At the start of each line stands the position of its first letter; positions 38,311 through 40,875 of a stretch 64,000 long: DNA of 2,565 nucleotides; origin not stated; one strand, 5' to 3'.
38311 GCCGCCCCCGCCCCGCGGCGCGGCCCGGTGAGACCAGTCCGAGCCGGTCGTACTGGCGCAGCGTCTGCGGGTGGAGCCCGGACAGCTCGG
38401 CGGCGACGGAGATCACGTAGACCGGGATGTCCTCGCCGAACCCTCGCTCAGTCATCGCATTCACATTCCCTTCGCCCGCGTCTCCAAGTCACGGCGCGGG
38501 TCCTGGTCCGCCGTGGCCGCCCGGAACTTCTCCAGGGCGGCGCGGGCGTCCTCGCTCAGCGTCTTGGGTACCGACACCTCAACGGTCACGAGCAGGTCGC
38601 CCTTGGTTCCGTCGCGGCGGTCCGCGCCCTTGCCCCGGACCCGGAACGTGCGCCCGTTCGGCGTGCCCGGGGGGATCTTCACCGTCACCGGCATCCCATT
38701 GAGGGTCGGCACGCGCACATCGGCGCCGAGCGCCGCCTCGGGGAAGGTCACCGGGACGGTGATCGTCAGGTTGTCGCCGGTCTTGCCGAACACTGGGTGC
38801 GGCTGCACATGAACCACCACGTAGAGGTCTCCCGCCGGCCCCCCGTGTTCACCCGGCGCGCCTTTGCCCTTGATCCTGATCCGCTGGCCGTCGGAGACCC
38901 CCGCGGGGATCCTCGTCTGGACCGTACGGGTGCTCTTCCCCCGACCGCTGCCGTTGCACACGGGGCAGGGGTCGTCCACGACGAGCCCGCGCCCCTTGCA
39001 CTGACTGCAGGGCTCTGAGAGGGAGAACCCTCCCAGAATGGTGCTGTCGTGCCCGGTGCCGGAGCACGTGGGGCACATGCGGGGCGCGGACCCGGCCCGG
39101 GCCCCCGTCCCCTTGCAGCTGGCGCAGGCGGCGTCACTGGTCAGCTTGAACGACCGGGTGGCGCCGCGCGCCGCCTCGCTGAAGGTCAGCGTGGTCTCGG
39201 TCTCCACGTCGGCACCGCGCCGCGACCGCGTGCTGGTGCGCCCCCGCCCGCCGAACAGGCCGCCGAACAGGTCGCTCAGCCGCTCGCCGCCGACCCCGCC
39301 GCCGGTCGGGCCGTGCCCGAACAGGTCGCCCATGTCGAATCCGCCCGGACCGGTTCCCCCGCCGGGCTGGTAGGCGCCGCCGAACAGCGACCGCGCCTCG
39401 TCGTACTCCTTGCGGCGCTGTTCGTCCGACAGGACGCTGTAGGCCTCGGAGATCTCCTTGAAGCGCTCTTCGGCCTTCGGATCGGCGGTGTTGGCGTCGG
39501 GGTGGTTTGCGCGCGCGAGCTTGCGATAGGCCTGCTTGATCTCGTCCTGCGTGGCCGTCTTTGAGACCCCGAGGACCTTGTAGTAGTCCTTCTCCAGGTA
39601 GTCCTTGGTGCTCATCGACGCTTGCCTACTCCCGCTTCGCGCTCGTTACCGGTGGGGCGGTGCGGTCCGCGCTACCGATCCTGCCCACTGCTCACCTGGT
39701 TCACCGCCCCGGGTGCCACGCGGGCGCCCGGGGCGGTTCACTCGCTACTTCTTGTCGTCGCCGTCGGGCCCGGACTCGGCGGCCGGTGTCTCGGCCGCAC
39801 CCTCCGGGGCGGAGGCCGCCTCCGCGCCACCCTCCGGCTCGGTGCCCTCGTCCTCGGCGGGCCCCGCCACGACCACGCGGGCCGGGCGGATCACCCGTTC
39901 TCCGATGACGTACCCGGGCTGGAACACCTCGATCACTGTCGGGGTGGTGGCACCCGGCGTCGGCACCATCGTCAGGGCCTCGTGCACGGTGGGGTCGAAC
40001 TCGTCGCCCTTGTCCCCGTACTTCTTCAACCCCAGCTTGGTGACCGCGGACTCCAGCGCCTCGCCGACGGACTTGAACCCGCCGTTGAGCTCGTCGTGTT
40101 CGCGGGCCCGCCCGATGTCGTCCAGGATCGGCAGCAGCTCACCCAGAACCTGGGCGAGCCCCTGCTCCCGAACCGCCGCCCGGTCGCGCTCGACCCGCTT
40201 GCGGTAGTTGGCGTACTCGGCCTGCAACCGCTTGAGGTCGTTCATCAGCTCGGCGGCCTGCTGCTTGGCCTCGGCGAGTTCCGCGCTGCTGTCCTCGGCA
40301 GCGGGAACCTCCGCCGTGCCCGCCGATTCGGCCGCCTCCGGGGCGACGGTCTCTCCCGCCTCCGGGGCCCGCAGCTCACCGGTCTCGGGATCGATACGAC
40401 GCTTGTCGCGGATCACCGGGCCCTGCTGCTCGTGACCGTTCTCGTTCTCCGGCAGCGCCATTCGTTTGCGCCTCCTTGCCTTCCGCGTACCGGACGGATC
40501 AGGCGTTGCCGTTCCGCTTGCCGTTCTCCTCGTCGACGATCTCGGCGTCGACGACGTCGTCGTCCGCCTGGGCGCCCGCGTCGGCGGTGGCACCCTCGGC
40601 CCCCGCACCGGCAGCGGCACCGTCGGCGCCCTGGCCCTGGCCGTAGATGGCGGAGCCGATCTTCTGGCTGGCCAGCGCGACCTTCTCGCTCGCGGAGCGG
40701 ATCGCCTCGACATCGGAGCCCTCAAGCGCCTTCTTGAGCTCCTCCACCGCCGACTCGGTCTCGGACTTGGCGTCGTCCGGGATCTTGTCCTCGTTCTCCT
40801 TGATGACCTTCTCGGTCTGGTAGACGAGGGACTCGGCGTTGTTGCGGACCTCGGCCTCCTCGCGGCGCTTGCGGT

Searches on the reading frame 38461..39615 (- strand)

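Call 7: search_protein_families(library=pfam, proteins=[window:38461-39615:-], max_evalue=0.001)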
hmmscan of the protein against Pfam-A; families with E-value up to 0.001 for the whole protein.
window:38461-39615:- (384 aa): 4 families
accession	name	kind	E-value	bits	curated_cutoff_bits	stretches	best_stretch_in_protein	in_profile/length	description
PF01556.23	DnaJ_C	-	5e-46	156.9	26.6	1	137-350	1-152/152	DnaJ C terminal domain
PF00226.36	DnaJ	-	7.1e-28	96.9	27.8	1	10-72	1-63/63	DnaJ domain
PF00684.25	DnaJ_CXXCXGXG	-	2.2e-13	50.7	32.7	1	164-224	1-65/65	DnaJ central domain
PF17302.8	DUF5351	-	2.1e-05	25.1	27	1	181-210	1-27/29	Family of unknown function (DUF5351)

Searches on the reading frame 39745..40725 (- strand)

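Call 7: search_protein_families(library=pfam, proteins=[window:39745-40725:-], max_evalue=0.001)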
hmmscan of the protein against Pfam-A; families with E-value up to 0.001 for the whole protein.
window:39745-40725:- (326 aa): 1 family
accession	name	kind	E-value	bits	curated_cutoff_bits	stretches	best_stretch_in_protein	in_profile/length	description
PF01025.24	GrpE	-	1.8e-36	125.7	25.8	1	138-287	8-164/165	GrpE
